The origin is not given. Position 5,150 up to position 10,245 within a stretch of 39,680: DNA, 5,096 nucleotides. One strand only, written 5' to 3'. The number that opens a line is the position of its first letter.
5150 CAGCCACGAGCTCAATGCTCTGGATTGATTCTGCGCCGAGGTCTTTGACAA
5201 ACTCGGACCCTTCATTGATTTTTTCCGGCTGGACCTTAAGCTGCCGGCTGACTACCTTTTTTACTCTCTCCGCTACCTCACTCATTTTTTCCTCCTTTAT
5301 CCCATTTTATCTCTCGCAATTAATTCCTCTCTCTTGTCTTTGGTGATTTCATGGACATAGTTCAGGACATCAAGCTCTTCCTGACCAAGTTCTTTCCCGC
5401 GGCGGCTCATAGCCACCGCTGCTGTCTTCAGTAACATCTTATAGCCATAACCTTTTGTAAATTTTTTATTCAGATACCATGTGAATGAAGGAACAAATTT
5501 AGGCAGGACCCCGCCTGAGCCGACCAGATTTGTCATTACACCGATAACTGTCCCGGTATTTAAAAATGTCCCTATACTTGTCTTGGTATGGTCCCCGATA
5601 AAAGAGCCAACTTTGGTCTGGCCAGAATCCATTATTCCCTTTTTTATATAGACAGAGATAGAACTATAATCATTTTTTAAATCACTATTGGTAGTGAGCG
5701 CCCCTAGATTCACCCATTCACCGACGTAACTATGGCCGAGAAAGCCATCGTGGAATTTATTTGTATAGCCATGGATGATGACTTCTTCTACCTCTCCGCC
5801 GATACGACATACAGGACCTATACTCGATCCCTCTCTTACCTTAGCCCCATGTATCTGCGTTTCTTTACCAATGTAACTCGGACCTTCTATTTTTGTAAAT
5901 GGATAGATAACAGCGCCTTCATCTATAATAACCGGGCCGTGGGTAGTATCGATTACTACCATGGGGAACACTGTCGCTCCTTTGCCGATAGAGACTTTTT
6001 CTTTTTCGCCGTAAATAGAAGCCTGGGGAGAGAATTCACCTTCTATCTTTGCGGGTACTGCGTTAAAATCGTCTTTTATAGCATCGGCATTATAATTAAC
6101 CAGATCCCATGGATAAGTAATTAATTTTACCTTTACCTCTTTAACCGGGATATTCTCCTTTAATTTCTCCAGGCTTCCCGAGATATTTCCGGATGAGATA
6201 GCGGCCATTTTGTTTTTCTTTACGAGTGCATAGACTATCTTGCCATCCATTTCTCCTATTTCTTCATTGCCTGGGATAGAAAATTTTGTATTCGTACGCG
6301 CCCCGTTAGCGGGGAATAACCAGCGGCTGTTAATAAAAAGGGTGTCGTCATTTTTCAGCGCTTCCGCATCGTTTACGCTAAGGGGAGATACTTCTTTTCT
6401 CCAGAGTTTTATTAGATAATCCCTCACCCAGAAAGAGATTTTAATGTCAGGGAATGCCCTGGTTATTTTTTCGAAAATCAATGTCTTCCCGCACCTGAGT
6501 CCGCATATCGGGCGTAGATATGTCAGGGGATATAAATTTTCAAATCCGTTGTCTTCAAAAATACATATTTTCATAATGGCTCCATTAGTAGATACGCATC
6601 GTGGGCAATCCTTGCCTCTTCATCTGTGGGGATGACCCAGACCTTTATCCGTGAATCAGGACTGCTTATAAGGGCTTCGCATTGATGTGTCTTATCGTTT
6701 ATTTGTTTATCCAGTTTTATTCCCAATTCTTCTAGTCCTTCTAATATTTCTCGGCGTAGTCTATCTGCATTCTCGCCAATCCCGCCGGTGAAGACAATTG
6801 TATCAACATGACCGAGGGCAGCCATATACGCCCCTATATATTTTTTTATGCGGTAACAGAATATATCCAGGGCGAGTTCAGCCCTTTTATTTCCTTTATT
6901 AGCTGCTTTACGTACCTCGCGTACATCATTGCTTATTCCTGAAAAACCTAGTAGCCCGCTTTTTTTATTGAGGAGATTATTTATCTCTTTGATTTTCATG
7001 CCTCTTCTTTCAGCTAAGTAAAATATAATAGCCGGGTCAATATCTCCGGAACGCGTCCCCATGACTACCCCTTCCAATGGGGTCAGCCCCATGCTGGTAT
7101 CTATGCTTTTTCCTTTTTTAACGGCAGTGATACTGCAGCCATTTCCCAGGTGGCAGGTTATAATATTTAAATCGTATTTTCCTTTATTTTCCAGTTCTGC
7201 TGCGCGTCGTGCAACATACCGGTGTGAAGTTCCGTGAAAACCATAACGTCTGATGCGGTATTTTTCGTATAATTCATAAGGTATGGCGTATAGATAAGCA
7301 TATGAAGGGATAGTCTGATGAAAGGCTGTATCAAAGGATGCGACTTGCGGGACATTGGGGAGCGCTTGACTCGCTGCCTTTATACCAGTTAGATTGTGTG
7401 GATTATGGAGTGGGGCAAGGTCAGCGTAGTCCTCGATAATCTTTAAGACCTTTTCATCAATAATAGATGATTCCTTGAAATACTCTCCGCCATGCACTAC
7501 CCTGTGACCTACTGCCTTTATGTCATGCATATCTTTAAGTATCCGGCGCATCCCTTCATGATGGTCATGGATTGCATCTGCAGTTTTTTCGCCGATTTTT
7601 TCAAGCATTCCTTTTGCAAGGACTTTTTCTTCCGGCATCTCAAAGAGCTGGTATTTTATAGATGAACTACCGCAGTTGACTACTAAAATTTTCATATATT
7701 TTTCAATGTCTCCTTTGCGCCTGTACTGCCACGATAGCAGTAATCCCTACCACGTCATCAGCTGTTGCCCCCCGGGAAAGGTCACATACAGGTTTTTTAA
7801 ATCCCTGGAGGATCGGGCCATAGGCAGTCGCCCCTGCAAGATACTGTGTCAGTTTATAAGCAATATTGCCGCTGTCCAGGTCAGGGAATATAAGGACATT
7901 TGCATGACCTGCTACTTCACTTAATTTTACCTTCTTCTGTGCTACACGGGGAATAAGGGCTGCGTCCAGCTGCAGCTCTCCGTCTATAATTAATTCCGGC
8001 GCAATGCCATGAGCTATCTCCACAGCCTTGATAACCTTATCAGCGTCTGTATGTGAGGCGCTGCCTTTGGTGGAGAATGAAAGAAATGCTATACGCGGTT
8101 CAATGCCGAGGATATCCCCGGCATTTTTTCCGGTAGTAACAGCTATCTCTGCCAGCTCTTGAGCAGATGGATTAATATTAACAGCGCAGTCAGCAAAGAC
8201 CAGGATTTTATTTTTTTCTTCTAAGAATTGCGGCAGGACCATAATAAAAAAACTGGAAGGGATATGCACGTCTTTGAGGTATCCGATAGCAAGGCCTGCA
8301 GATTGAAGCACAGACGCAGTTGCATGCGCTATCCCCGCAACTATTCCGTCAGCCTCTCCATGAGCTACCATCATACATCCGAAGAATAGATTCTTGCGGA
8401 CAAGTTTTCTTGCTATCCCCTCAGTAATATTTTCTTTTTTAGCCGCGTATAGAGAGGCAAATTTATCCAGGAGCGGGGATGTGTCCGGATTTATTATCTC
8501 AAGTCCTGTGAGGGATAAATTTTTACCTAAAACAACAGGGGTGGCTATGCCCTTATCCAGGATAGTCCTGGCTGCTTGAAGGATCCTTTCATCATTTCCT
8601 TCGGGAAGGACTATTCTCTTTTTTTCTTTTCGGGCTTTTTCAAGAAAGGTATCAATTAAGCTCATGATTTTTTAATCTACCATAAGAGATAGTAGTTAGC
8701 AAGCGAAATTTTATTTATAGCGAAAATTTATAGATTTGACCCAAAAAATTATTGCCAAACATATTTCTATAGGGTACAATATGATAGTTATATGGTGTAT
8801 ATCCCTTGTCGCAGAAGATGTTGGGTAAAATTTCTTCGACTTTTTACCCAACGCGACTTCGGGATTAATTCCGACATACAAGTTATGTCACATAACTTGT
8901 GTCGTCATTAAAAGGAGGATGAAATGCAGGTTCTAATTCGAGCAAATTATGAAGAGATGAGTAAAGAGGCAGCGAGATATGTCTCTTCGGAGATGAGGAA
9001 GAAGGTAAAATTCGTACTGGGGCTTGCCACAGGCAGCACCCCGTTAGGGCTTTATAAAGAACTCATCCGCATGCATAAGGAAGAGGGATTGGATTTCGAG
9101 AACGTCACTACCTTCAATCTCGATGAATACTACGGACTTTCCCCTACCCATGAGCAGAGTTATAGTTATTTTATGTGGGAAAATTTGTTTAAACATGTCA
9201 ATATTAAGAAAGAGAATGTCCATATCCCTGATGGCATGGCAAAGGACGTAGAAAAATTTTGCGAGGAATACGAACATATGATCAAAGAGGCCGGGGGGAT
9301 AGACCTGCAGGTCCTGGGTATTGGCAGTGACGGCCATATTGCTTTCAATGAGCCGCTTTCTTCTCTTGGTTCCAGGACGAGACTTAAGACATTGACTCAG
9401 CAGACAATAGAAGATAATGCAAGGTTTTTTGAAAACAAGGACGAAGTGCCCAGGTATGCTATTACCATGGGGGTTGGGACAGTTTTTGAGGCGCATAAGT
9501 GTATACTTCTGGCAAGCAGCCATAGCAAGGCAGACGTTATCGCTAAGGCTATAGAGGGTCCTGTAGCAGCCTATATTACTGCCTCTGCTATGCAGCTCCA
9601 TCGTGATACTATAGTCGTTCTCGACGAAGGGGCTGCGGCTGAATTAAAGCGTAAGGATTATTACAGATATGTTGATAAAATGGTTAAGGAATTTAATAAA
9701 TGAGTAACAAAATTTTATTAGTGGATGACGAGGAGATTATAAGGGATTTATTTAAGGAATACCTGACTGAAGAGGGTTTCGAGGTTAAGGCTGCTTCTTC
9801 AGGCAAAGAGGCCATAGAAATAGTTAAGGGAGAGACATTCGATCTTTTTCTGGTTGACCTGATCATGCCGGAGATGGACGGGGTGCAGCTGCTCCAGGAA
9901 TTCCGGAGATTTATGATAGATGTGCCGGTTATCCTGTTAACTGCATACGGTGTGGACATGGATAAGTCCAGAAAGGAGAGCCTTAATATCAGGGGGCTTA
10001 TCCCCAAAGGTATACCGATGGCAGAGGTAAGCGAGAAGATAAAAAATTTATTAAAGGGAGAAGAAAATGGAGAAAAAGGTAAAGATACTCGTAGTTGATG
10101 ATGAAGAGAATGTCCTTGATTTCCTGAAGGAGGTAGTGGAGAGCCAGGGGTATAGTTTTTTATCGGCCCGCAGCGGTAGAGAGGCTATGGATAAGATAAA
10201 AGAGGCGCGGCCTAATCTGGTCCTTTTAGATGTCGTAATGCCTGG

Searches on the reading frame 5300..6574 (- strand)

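Call 65: search_protein_families(library=pfam, proteins=[window:5300-6574:-], max_evalue=0.0001)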
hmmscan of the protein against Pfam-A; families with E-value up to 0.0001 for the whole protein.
window:5300-6574:- (425 aa): 2 families
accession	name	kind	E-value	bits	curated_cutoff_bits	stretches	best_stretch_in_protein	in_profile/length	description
PF13562.11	NTP_transf_4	-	5.1e-26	92.1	27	1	3-173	1-148/153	Sugar nucleotidyl transferase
PF00132.30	Hexapep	-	1.6e-05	24.8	27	0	215-242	2-29/36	Bacterial transferase hexapeptide (six repeats)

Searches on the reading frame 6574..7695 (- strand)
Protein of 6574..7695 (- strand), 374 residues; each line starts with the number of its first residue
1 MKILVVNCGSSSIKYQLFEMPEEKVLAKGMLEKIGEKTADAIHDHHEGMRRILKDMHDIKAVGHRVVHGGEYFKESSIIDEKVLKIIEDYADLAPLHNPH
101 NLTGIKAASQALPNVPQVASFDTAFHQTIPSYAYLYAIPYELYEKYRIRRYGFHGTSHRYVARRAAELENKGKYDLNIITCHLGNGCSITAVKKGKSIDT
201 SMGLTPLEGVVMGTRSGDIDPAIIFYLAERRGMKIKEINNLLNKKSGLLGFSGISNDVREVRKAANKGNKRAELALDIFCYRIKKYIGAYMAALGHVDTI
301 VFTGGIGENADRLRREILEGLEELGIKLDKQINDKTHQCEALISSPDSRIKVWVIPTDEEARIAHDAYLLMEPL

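Call 65: search_protein_families(library=pfam, proteins=[window:6574-7695:-], max_evalue=0.0001)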
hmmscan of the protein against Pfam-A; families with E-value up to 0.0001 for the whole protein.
window:6574-7695:- (374 aa): 1 family
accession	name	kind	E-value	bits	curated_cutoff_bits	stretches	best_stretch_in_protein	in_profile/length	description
PF00871.23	Acetate_kinase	-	7.7e-155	515.8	22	1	2-364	1-391/392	Acetokinase family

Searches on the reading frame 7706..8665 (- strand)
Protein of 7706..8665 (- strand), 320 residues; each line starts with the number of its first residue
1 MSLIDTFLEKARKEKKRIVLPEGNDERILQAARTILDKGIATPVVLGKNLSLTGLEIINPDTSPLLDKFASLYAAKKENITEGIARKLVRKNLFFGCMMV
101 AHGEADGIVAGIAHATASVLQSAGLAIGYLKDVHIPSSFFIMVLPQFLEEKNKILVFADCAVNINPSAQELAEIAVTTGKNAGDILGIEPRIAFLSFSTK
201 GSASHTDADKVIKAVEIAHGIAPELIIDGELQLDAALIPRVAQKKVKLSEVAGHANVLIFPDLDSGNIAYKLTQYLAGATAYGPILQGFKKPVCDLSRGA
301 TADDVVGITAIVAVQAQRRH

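Call 65: search_protein_families(library=pfam, proteins=[window:7706-8665:-], max_evalue=0.0001)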
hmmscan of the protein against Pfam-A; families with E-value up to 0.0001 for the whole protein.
window:7706-8665:- (320 aa): 1 family
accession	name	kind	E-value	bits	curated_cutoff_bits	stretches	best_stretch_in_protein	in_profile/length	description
PF01515.24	PTA_PTB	-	3.5e-106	355.6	24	1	3-313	2-319/319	Phosphate acetyl/butaryl transferase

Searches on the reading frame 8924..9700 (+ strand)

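Call 65: search_protein_families(library=pfam, proteins=[window:8924-9700:+], max_evalue=0.0001)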
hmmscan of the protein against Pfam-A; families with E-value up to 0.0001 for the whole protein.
window:8924-9700:+ (259 aa): 1 family
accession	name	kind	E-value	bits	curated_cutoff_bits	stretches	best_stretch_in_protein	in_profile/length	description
PF01182.26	Glucosamine_iso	-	2.6e-24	86.8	27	1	10-216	4-209/225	Glucosamine-6-phosphate isomerases/6-phosphogluconolactonase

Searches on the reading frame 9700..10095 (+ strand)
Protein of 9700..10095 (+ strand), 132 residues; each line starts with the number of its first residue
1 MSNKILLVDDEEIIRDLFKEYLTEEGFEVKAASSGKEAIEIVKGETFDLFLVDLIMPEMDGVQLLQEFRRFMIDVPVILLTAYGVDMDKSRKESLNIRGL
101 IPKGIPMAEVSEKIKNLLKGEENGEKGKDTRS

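Call 65: search_protein_families(library=pfam, proteins=[window:9700-10095:+], max_evalue=0.0001)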
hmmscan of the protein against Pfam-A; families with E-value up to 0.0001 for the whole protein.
window:9700-10095:+ (132 aa): 1 family
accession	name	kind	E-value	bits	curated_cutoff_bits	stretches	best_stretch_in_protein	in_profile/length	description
PF00072.30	Response_reg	-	4.3e-26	91.7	30.2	1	5-114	1-110/111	Response regulator receiver domain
